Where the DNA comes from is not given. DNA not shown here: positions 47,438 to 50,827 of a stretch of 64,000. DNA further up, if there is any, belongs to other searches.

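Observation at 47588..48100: N-terminal TM plus SCP2-like extension fused in-frame to the first transhydroxylase-like alpha subunit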

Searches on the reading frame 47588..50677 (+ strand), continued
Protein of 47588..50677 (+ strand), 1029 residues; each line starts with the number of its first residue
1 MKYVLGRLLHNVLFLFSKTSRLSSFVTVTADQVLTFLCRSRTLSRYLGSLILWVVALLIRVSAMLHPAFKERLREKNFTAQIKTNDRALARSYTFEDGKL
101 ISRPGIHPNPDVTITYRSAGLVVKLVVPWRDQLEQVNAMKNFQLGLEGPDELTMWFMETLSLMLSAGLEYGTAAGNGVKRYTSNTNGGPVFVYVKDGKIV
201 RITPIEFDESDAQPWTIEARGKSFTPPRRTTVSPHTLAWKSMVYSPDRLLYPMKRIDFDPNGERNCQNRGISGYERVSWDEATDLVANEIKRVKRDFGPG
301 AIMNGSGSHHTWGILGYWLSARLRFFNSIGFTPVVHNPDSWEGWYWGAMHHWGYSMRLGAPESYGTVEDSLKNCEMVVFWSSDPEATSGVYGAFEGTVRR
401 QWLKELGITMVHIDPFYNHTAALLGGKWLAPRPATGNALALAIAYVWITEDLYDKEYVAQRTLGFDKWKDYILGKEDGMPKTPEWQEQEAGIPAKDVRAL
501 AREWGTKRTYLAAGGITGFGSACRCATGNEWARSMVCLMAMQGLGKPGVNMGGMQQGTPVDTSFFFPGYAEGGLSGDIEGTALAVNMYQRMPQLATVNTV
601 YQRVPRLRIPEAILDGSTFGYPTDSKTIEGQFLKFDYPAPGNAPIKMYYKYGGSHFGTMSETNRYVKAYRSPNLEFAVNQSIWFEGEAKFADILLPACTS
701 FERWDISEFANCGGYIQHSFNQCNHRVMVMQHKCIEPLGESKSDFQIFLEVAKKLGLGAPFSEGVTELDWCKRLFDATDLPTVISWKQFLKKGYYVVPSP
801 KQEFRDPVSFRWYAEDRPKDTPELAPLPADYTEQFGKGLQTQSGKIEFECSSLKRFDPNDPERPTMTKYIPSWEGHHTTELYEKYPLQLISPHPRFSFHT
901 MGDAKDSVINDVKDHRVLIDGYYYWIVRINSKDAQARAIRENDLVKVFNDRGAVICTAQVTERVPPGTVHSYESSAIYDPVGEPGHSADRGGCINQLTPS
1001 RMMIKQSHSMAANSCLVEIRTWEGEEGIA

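Call 58: get_annotated_region(hit=H3, flank=10000)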
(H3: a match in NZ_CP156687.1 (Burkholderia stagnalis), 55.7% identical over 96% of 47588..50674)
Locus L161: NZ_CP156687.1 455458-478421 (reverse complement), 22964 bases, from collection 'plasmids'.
description: Burkholderia stagnalis strain YJ-2 plasmid plas2, complete sequence
organism: Burkholderia stagnalis (NCBI taxid 1503054)
taxonomy: Bacteria; Pseudomonadota; Betaproteobacteria; Burkholderiales; Burkholderiaceae; Burkholderia; Burkholderia stagnalis
host: -; source: Bacterial cells,soils collected in Guangdong Province, China; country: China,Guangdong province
typing (MOB-suite, as given by PLSDB): non-mobilizable
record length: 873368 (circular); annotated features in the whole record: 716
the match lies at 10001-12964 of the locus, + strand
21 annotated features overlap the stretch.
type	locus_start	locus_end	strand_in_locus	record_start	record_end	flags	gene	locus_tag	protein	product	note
CDS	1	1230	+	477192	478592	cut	-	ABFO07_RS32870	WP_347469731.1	aspartate aminotransferase family protein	-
CDS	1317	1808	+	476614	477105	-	-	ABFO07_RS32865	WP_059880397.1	winged helix-turn-helix transcriptional regulator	-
CDS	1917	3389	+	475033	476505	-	-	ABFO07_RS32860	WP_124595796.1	NAD-dependent succinate-semialdehyde dehydrogenase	-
CDS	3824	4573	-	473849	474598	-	-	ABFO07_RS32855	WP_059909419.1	TetR/AcrR family transcriptional regulator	GO:0006355 - regulation of DNA-templated transcription [Evidence IEA]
CDS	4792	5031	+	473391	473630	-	-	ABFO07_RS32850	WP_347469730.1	hypothetical protein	-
CDS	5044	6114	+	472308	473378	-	-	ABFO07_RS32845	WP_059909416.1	VOC family protein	-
CDS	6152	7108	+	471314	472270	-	-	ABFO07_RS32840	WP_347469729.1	fumarylacetoacetate hydrolase family protein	-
CDS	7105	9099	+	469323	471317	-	-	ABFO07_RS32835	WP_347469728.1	acyl-CoA synthetase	-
CDS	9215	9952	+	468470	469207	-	-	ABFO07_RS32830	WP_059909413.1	OmpW family outer membrane protein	-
CDS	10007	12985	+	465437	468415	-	-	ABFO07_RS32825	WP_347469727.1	molybdopterin-dependent oxidoreductase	-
CDS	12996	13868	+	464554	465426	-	-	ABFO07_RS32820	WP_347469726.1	4Fe-4S dicluster domain-containing protein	-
CDS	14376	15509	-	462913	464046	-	-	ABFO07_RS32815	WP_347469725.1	amidohydrolase family protein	-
CDS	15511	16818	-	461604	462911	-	-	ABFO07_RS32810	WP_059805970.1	MFS transporter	GO:0055085 - transmembrane transport [Evidence IEA]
CDS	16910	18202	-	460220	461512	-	-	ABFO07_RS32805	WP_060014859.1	CaiB/BaiF CoA-transferase family protein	-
CDS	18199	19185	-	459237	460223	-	-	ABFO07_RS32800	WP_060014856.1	hydroxymethylglutaryl-CoA lyase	-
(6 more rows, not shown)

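Call 59: get_annotated_region(hit=H2, flank=10000)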
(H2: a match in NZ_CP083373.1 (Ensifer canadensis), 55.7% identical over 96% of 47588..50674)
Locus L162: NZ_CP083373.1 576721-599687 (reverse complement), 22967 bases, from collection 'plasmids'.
description: Ensifer canadensis strain T173 plasmid pT173c, complete sequence
organism: Ensifer canadensis (NCBI taxid 555315)
taxonomy: Bacteria; Pseudomonadota; Alphaproteobacteria; Hyphomicrobiales; Rhizobiaceae; Ensifer; Ensifer canadensis
host: -; source: Melilotus albus,Cell Culture; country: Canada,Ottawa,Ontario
typing (MOB-suite, as given by PLSDB): non-mobilizable; replicon rep_cluster_471
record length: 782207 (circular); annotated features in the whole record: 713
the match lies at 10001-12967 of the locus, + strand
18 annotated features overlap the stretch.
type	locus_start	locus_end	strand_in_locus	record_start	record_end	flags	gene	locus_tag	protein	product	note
CDS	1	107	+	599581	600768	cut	-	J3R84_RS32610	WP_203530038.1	Gfo/Idh/MocA family oxidoreductase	-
CDS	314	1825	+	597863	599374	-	-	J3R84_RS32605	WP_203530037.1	GMC family oxidoreductase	-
CDS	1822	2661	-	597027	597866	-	-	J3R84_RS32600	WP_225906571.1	helix-turn-helix domain-containing protein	-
CDS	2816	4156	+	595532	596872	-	hisD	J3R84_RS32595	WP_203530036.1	histidinol dehydrogenase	GO:0000105 - histidine biosynthetic process [Evidence IEA]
CDS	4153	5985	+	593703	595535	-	-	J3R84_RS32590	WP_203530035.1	thiamine pyrophosphate-binding protein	-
CDS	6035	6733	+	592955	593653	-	-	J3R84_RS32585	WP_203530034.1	hypothetical protein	-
CDS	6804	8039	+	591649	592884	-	-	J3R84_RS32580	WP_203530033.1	VOC family protein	-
CDS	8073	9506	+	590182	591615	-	-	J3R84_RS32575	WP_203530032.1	aspartate ammonia-lyase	-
CDS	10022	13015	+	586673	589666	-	-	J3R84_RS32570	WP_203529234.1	molybdopterin-dependent oxidoreductase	-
CDS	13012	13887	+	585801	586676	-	-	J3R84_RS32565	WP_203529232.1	4Fe-4S dicluster domain-containing protein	-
CDS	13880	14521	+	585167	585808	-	-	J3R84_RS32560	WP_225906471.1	TetR family transcriptional regulator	-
CDS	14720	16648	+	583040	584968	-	-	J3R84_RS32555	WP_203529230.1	acyl-CoA synthetase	-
CDS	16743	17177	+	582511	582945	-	-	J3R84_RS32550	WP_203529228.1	VOC family protein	-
CDS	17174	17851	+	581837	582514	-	-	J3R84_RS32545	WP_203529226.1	VOC family protein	-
CDS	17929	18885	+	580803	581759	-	-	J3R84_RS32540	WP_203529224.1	fumarylacetoacetate hydrolase family protein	-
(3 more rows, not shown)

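Call 60: get_annotated_region(hit=H9, flank=8000)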
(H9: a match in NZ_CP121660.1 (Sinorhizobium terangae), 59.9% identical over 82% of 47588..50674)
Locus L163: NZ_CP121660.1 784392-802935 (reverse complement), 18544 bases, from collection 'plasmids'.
description: Sinorhizobium terangae strain CB3126 plasmid pCB3126_1, complete sequence
organism: Sinorhizobium terangae (NCBI taxid 110322)
taxonomy: Bacteria; Pseudomonadota; Alphaproteobacteria; Hyphomicrobiales; Rhizobiaceae; Sinorhizobium; Sinorhizobium terangae
host: -; source: Desmanthus virgatus,cell culture; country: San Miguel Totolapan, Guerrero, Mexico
typing (MOB-suite, as given by PLSDB): conjugative; relaxase MOBQ; mating-pair formation MPF_T
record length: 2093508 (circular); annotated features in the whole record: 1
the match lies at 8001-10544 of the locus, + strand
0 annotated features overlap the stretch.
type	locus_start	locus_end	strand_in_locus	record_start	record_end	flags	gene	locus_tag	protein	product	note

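Call 61: get_annotated_region(hit=H7, flank=10000)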
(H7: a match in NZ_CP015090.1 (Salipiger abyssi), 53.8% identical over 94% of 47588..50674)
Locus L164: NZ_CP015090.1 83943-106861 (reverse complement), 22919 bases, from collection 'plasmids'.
description: Salipiger abyssi strain JLT2014 plasmid pPABY2, complete sequence
organism: Salipiger abyssi (NCBI taxid 1250539)
taxonomy: Bacteria; Pseudomonadota; Alphaproteobacteria; Rhodobacterales; Roseobacteraceae; Salipiger; Salipiger abyssi
host: -; source: single cell,marine seawater; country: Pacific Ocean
typing (MOB-suite, as given by PLSDB): non-mobilizable; replicon rep_cluster_508
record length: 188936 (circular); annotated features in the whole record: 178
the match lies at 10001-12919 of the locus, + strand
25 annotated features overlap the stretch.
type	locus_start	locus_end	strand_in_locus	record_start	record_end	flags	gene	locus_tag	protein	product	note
CDS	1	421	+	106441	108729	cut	-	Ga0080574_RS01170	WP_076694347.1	xanthine dehydrogenase family protein molybdopterin-binding subunit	-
CDS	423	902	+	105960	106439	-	-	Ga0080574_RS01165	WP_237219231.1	(2Fe-2S)-binding protein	-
CDS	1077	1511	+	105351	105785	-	-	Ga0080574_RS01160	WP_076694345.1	nuclear transport factor 2 family protein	-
CDS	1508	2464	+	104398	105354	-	-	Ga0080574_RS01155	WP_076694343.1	fumarylacetoacetate hydrolase family protein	-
CDS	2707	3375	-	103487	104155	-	-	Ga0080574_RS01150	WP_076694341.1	dienelactone hydrolase family protein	-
CDS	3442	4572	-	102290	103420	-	-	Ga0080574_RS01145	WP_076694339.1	outer membrane protein transport protein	-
CDS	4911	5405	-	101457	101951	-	-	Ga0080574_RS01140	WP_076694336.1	flavin reductase family protein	-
CDS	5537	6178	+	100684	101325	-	-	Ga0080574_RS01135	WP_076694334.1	TetR/AcrR family transcriptional regulator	-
CDS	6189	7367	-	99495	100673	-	-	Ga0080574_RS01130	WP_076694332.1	acyl-CoA dehydrogenase family protein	-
CDS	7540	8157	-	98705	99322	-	-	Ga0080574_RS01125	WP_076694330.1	isochorismatase family protein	-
CDS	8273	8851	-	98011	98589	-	-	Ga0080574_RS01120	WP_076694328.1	TetR/AcrR family transcriptional regulator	GO:0006355 - regulation of DNA-templated transcription [Evidence IEA]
CDS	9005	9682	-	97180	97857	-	-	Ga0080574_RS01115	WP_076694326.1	TetR/AcrR family transcriptional regulator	GO:0006355 - regulation of DNA-templated transcription [Evidence IEA]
CDS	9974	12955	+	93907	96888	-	-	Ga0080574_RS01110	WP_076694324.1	molybdopterin-dependent oxidoreductase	-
CDS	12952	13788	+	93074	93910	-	-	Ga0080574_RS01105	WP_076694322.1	4Fe-4S dicluster domain-containing protein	-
CDS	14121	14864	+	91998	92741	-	-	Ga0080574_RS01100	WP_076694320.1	3-oxoacyl-ACP reductase family protein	-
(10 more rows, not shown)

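Call 62: get_annotated_region(hit=H5, flank=10000)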
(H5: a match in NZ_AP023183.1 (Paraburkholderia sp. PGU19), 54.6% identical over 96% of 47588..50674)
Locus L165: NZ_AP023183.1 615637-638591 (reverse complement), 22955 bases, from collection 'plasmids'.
description: Paraburkholderia sp. PGU19 plasmid PPGU19_p3, complete sequence
organism: Paraburkholderia sp. PGU19 (NCBI taxid 2735434)
taxonomy: Bacteria; Pseudomonadota; Betaproteobacteria; Burkholderiales; Burkholderiaceae; Paraburkholderia; Paraburkholderia sp. PGU19
host: -; source: Physopelta gutta; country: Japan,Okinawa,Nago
typing (MOB-suite, as given by PLSDB): mobilizable; relaxase MOBP,MOBP
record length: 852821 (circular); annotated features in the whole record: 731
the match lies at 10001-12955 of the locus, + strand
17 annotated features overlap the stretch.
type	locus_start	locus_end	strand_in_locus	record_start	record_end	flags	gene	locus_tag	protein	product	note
CDS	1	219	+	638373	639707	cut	-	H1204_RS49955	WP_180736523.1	PqiA/YebS family transporter subunit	-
CDS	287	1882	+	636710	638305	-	-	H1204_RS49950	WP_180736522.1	MlaD family protein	-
CDS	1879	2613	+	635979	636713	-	-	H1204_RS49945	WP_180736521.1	PqiC family protein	-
CDS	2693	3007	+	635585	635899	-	-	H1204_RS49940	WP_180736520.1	hypothetical protein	-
CDS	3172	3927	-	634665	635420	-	-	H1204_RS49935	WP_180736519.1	TetR/AcrR family transcriptional regulator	GO:0006355 - regulation of DNA-templated transcription [Evidence IEA]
CDS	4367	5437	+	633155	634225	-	-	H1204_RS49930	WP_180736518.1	VOC family protein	-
CDS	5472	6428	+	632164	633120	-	-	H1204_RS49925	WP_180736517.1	fumarylacetoacetate hydrolase family protein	-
CDS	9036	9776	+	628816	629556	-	-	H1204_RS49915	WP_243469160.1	OmpW family outer membrane protein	-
CDS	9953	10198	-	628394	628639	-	-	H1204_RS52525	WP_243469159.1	hypothetical protein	-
CDS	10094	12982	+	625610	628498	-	-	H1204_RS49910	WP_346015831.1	molybdopterin-dependent oxidoreductase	-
CDS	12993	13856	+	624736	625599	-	-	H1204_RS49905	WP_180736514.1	4Fe-4S dicluster domain-containing protein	-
CDS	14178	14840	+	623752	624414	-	-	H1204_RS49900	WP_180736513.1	TetR/AcrR family transcriptional regulator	GO:0006355 - regulation of DNA-templated transcription [Evidence IEA]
CDS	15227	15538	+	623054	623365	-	-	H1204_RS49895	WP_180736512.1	hypothetical protein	-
CDS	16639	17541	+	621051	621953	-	-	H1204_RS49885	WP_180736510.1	MinD/ParA family protein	-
CDS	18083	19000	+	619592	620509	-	-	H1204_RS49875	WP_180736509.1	LysR family transcriptional regulator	-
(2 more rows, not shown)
